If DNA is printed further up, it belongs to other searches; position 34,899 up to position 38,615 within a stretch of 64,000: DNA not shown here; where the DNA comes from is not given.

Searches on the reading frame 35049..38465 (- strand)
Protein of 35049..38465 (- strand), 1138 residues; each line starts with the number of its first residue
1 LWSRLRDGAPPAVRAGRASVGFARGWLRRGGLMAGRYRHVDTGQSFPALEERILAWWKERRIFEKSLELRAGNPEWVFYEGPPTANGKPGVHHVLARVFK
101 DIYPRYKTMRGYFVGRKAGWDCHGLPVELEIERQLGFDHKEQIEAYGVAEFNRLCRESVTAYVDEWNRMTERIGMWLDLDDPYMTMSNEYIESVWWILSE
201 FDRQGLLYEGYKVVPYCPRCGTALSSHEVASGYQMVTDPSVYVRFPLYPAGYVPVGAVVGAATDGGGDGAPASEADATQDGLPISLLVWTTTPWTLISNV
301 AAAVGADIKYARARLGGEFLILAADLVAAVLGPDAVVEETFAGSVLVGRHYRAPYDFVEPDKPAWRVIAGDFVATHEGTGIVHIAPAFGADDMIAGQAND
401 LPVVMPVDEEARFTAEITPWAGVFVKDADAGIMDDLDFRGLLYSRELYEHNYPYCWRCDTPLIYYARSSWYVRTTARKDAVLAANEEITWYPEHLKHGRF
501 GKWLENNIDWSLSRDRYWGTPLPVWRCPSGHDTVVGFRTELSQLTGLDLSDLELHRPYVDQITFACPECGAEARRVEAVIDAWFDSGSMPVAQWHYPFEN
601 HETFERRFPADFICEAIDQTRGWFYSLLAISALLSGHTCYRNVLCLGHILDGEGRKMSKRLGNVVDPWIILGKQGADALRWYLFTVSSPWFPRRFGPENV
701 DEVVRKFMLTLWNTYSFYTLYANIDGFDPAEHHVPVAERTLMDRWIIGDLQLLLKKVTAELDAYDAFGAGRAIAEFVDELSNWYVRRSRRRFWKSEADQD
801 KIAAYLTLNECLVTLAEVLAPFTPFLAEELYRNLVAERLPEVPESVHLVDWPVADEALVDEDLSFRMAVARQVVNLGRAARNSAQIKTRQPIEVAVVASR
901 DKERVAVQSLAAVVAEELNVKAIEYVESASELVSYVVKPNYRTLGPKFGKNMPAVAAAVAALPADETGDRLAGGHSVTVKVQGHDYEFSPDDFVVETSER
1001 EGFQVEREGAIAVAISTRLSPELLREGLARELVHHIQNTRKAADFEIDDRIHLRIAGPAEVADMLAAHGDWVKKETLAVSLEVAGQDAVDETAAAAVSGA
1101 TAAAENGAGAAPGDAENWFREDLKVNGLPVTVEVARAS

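Call 8: search_protein_families(library=ncbifam, proteins=[window:35049-38465:-], max_evalue=1e-12)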
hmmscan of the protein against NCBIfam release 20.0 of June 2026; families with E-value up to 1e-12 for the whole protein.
window:35049-38465:- (1138 aa): 14 families
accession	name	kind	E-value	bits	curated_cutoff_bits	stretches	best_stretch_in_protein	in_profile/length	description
TIGR00392.1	ileS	equivalog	3.7e-284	945.1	621.4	1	44-906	6-858/861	isoleucine--tRNA ligase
NF000257.1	MupA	exception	1.5e-273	910.2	1900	2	286-1080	214-998/1024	mupirocin-resistant isoleucine--tRNA ligase MupA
NF000258.1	MupB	exception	4.2e-268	892.2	1900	2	286-1055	213-979/1033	mupirocin-resistant isoleucine--tRNA ligase MupB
TIGR00422.1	valS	equivalog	3.9e-115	385.8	612.1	2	366-938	255-801/863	valine--tRNA ligase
NF009687.0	PRK13208.1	equivalog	2.8e-113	379.7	738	2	366-933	254-796/801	valine--tRNA ligase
NF004349.1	PRK05729.1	equivalog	9.8e-100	335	704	2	366-931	249-775/860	valine--tRNA ligase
NF040702.1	ileS_w_GNAT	exception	7.1e-91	305.4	1999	2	366-902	494-1023/1100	isoleucine--tRNA ligase, N-acetyltransferase domain-containing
NF011492.0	PRK14900.1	equivalog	2.6e-74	250.7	1783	1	367-929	266-802/1044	valine--tRNA ligase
NF000540.1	alt_ValS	exception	1.6e-55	188.5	900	1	418-915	335-818/827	valine--tRNA ligase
TIGR00395.1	leuS_arch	equivalog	1.6e-40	139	648.5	2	604-915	568-848/938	leucine--tRNA ligase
NF008957.0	PRK12300.1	subfamily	1.4e-38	132.5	677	2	651-925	621-858/946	leucine--tRNA ligase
TIGR00396.1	leuS_bact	equivalog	7.5e-28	97.1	548.4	0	655-890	604-806/843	leucine--tRNA ligase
TIGR00398.1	metG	equivalog_domain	4.3e-17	62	336.35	0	635-834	307-501/530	methionine--tRNA ligase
NF008900.0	PRK12267.1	equivalog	6.1e-14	51.4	598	0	578-937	223-575/648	methionine--tRNA ligase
